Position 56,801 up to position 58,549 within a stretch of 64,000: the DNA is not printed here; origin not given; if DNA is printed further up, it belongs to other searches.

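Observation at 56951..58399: Second copy of the HP-motif GT-B protein sits directly between the Leg-type and Pse-type modules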

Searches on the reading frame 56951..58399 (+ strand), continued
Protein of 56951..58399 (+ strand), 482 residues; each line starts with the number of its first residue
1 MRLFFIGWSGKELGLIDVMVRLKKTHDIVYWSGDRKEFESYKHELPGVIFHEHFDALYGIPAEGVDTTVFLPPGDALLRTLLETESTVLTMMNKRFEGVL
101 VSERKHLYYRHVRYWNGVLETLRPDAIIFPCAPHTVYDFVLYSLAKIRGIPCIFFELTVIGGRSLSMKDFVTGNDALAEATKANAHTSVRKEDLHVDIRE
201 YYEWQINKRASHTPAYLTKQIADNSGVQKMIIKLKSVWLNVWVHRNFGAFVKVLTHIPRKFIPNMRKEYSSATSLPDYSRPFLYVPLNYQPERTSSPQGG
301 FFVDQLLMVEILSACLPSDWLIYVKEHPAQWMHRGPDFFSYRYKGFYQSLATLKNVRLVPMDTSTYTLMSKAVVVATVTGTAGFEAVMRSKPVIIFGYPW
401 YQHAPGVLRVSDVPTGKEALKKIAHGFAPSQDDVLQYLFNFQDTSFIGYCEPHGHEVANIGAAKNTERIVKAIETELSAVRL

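Call 39: search_solved_structures(query=A2, max_evalue=0.00001, show_alignments=5)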
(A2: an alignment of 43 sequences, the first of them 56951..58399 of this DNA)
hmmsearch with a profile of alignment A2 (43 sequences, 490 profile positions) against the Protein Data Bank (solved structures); distinct sequences matched with E-value up to 0.00001: 5.
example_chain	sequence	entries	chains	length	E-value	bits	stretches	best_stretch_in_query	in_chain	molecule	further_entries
6mgb_A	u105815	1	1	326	1.1e-11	47.6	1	328-409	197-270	Capsular polysaccharide export system protein KpsC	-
8fuw_A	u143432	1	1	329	9.2e-11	44.5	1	328-409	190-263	Capsule polysaccharide export protein KpsC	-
8fux_A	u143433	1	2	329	9.4e-11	44.5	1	328-409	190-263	Capsule polysaccharide export protein KpsC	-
6mgc_A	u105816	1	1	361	1.1e-10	44.3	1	328-409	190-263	Capsule polysaccharide export protein KpsC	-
6mgd_A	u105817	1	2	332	4.1e-07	32.5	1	280-409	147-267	Capsular polysaccharide export system protein KpsC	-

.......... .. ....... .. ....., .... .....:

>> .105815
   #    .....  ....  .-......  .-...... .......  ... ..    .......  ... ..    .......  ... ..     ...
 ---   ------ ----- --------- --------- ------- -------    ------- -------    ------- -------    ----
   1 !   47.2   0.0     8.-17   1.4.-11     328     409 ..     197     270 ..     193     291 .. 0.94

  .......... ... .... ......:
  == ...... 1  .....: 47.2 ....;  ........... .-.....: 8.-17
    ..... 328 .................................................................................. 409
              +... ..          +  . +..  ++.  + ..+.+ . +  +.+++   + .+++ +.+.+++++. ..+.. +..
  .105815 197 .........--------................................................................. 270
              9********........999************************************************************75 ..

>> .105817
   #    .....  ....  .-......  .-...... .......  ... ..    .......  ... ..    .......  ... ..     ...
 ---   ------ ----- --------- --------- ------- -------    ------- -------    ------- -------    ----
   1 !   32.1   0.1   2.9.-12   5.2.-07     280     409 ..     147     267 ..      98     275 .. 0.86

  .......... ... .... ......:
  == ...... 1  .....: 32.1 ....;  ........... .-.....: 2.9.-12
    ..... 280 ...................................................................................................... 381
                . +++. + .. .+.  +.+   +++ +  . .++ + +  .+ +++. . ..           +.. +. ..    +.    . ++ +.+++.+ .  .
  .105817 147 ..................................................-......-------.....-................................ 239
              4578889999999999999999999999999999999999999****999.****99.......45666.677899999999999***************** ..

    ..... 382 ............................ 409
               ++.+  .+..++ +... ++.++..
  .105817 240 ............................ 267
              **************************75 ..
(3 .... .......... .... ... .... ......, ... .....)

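Call 42: find_related_loci(query=A2, collection=genome_contigs, flank=10000)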
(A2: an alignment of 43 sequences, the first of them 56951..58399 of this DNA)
Query A2 (482 aa) in genome_contigs; peptide patterns used: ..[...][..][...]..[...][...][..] (x = any residue, [..] = any of these).
150 stretches matched a pattern; 122 encode a relative of the query (tblastn E <= 1e-3); the best 80 are kept; 80 distinct loci.
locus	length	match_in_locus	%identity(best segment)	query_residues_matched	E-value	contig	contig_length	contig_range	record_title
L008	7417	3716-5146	61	1-477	0e+0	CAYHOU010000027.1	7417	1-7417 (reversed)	MAG TPA_asm: uncultured Candidatus Saccharibacteria bacterium isolate ERP119705_co15_3 genome assembly, contig: NODE_124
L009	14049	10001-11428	48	1-477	2e-158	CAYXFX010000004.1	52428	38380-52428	MAG TPA_asm: uncultured Candidatus Saccharibacteria bacterium isolate binchicken_co125_1170 genome assembly, contig: NOD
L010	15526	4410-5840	47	1-477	1e-148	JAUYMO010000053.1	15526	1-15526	MAG: Candidatus Giovannonibacteria bacterium isolate C24_metabat.bin.89 C24_k141_838121, whole genome shotgun sequence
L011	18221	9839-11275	47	1-479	5e-147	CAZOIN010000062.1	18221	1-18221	MAG TPA_asm: uncultured Candidatus Saccharibacteria bacterium isolate binchicken_co203_272 genome assembly, contig: k141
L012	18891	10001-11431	47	1-480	3e-144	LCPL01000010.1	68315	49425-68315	MAG: Parcubacteria group bacterium GW2011_GWC2_48_17 UY29_C0010, whole genome shotgun sequence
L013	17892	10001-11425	46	1-477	1e-143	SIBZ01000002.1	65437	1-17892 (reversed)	MAG: Candidatus Taylorbacteria bacterium isolate Baikal-deep-G190 BACOMB-C1531, whole genome shotgun sequence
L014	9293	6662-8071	48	1-473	1e-146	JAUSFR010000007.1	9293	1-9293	MAG: bacterium isolate E14_maxbin.342_sub E14_k141_242712, whole genome shotgun sequence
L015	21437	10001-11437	46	1-478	1e-141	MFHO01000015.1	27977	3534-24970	MAG: Candidatus Giovannonibacteria bacterium RIFCSPHIGHO2_02_FULL_45_13 rifcsphigho2_02_scaffold_2459, whole genome shot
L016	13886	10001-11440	45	1-479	6e-141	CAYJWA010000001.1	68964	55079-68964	MAG TPA_asm: uncultured Candidatus Saccharibacteria bacterium isolate ERP125453_co1_235 genome assembly, contig: NODE_24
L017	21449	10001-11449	44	1-480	8e-141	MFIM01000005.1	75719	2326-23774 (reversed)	MAG: Candidatus Giovannonibacteria bacterium RIFCSPLOWO2_02_FULL_45_28 rifcsplowo2_02_scaffold_144, whole genome shotgun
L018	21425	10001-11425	46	1-477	1e-140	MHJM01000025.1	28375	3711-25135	MAG: Candidatus Harrisonbacteria bacterium RIFCSPLOWO2_02_FULL_45_10c rifcsplowo2_02_scaffold_3631, whole genome shotgun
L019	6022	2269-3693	45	1-477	2e-138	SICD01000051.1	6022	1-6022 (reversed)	MAG: Candidatus Magasanikbacteria bacterium isolate Baikal-deep-G194 BACOMB-C60449, whole genome shotgun sequence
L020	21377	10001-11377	45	1-462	5e-133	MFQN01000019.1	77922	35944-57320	MAG: Candidatus Magasanikbacteria bacterium RIFCSPLOWO2_12_FULL_43_12 rifcsplowo2_12_scaffold_446, whole genome shotgun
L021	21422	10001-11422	45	1-480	8e-133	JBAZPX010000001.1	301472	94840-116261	MAG: Patescibacteria group bacterium isolate SO_2017_SWC_4 scaffold_43_c1_LP-4_2017, whole genome shotgun sequence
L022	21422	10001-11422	43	2-477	8e-129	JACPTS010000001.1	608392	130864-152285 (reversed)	MAG: Candidatus Harrisonbacteria bacterium isolate NC_groundwater_738_Ag_S-0.65um_42_30 S37_SO-6_scaffold_114001, whole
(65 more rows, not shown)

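Call 60: search_protein_representatives(protein=window:56951-58399:+)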
Query: 482 residues. Proteins with E-value up to 0.001 (for the whole library): 7679; up to 1e-10: 4369; up to 1e-30: 1238. The best 150 are listed.
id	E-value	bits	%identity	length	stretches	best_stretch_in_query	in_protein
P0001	0.0e+00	1123.1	100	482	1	1-482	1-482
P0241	2.4e-128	445.4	44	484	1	1-478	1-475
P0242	8.9e-120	417.1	43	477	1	1-472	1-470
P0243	2.6e-119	415.6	42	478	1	1-478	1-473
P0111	5.8e-119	414.4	42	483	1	1-478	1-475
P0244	1.0e-116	407.0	44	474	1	1-477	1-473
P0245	3.0e-116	405.5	42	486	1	1-473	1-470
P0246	1.9e-113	396.2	46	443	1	20-478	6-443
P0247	1.4e-111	390.0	42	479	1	3-450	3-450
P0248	1.6e-106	373.4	42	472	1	14-477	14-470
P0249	1.8e-106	373.2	42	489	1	1-444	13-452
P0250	2.0e-106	373.1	41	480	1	1-469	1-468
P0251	1.0e-105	370.7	38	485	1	1-478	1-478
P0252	3.8e-104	365.6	39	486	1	1-482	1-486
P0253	5.6e-104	365.0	39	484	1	1-480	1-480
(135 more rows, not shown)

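Call 73: search_protein_families(library=pfam, proteins=[L011:11305-12939:+, L011:13007-13852:+, L011:13806-15044:-, L011:14995-15936:-, L011:15938-16660:-, L011:16667-17614:-, L015:11437-13026:+, L015:13023-14384:+, L015:14359-16101:+, L015:16875-17549:+], max_evalue=0.001)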
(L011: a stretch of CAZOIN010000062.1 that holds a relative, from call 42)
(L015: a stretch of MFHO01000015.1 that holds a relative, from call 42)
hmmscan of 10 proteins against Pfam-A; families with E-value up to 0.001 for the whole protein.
L011:11305-12939:+ (544 aa): 0 families

L011:13007-13852:+ (281 aa): 0 families

L011:13806-15044:- (412 aa): 1 family
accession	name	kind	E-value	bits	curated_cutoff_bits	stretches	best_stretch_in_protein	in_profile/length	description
PF03214.19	RGP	-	6.7e-12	45.7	23.8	1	103-338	70-288/342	Reversibly glycosylated polypeptide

L011:14995-15936:- (313 aa): 3 families
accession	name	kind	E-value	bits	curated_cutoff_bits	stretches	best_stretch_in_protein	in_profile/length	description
PF16363.11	GDP_Man_Dehyd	-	2.7e-49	168.9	27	1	4-303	1-330/332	GDP-mannose 4,6 dehydratase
PF01370.27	Epimerase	-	9e-43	146.8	20.9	1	3-241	1-240/240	NAD dependent epimerase/dehydratase family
PF04321.23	RmlD_sub_bind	-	2.1e-10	40.6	27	1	1-152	1-133/287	RmlD substrate binding domain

L011:15938-16660:- (240 aa): 2 families
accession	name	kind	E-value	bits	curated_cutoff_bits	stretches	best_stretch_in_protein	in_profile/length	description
PF00535.33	Glycos_transf_2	-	3.2e-22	79.7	23.3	1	11-177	1-166/168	Glycosyl transferase family 2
PF13641.12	Glyco_tranf_2_3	-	1.3e-07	32.3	27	1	10-129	3-125/230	Glycosyltransferase like family 2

L011:16667-17614:- (315 aa): 5 families
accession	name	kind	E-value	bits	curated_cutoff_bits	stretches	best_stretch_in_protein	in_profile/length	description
PF01370.27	Epimerase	-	1.1e-62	212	20.9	1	8-239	1-240/240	NAD dependent epimerase/dehydratase family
PF16363.11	GDP_Man_Dehyd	-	5.9e-17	62.6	27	1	40-300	58-331/332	GDP-mannose 4,6 dehydratase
PF04321.23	RmlD_sub_bind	-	3e-08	33.5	27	1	7-231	2-201/287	RmlD substrate binding domain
PF02719.21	Polysacc_synt_2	-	3.4e-05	23.6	20.2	1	42-107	62-126/293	Polysaccharide biosynthesis protein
PF05368.20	NmrA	-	9.6e-05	22.5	27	1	5-166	2-163/298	NmrA-like family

L015:11437-13026:+ (529 aa): 0 families

L015:13023-14384:+ (453 aa): 2 families
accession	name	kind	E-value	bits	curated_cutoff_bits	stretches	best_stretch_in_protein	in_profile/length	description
PF00881.29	Nitroreductase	-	7.7e-27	94.9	23.5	2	6-59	1-54/167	Nitroreductase family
PF14512.11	TM1586_NiRdase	-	6.7e-09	36.1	27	0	98-164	88-152/215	Putative TM nitroreductase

L015:14359-16101:+ (580 aa): 0 families

L015:16875-17549:+ (224 aa): 7 families
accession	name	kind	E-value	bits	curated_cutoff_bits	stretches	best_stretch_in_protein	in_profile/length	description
PF13489.12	Methyltransf_23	-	2.1e-19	70.3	27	1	22-171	10-163/164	Methyltransferase domain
PF08241.18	Methyltransf_11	-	2.3e-11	44.6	21.2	1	37-124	1-95/95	Methyltransferase domain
PF13847.12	Methyltransf_31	-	1.2e-10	41.6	27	1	32-128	3-113/145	Methyltransferase domain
PF08242.18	Methyltransf_12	-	6.6e-09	36.8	30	1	37-122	1-98/98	Methyltransferase domain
PF13649.12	Methyltransf_25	-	4.4e-08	34.1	27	1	36-120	1-97/97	Methyltransferase domain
PF08003.17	Methyltransf_9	-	4.5e-06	26.3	23.8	1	28-128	111-221/315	Protein of unknown function (DUF1698)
PF05219.18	DREV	-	0.00066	19.3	26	1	11-125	76-187/265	DREV methyltransferase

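Call 92: search_protein_families(library=ncbifam, proteins=[L001:16192-17532:+, L001:17529-19094:+, L001:19131-21320:+], max_evalue=0.000001)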
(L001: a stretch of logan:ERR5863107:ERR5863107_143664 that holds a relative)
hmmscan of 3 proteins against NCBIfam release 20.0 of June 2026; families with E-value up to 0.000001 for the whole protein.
L001:16192-17532:+ (446 aa): 7 families
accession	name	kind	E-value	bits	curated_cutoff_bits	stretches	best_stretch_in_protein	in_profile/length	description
NF003952.0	PRK05450.1-5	subfamily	3.2e-22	78.9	193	1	2-123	3-123/250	3-deoxy-manno-octulosonate cytidylyltransferase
NF009905.0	PRK13368.1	subfamily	6.4e-22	78.1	255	1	2-119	3-118/243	3-deoxy-manno-octulosonate cytidylyltransferase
NF003948.0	PRK05450.1-1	equivalog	3e-18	65.9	281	1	3-118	7-122/248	3-deoxy-manno-octulosonate cytidylyltransferase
NF003950.0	PRK05450.1-3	subfamily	1.3e-16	60.7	234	1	3-125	4-126/248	3-deoxy-manno-octulosonate cytidylyltransferase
TIGR00466.1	kdsB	equivalog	5.4e-11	42.4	155.2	1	3-117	4-118/241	3-deoxy-manno-octulosonate cytidylyltransferase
TIGR03310.1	matur_MocA_YgfJ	equivalog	1.3e-07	31.8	186.45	1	8-122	11-122/188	molybdenum cofactor cytidylyltransferase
NF001457.0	PRK00317.1-3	equivalog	2.3e-07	30.5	164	1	18-125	19-122/200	molybdenum cofactor guanylyltransferase MobA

L001:17529-19094:+ (521 aa): 3 families
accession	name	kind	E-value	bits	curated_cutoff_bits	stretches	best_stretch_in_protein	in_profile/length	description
TIGR03586.1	PseI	equivalog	5.5e-123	410.3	340.25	1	172-514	2-327/327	pseudaminic acid synthase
TIGR03569.1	NeuB_NnaB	equivalog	6.5e-81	271.9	399.65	1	172-509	1-324/329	N-acetylneuraminate synthase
TIGR03585.1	PseH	equivalog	2.1e-07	31.2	93.1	1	9-139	7-137/156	UDP-4-amino-4,6-dideoxy-N-acetyl-beta-L-altrosamine N-acetyltransferase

L001:19131-21320:+ (729 aa): 3 families
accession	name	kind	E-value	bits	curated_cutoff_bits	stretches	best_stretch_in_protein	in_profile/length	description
TIGR00947.1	2A73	equivalog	3.1e-13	49.5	366.4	1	31-363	32-360/425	IctB family putative bicarbonate transporter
TIGR02917.1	PEP_TPR_lipo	equivalog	1.2e-12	46.6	312.2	1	533-636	349-452/899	XrtA/PEP-CTERM system TPR-repeat protein PrsT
NF040959.1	MamA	equivalog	1.9e-11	43.8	200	0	543-655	67-176/204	magnetosome protein MamA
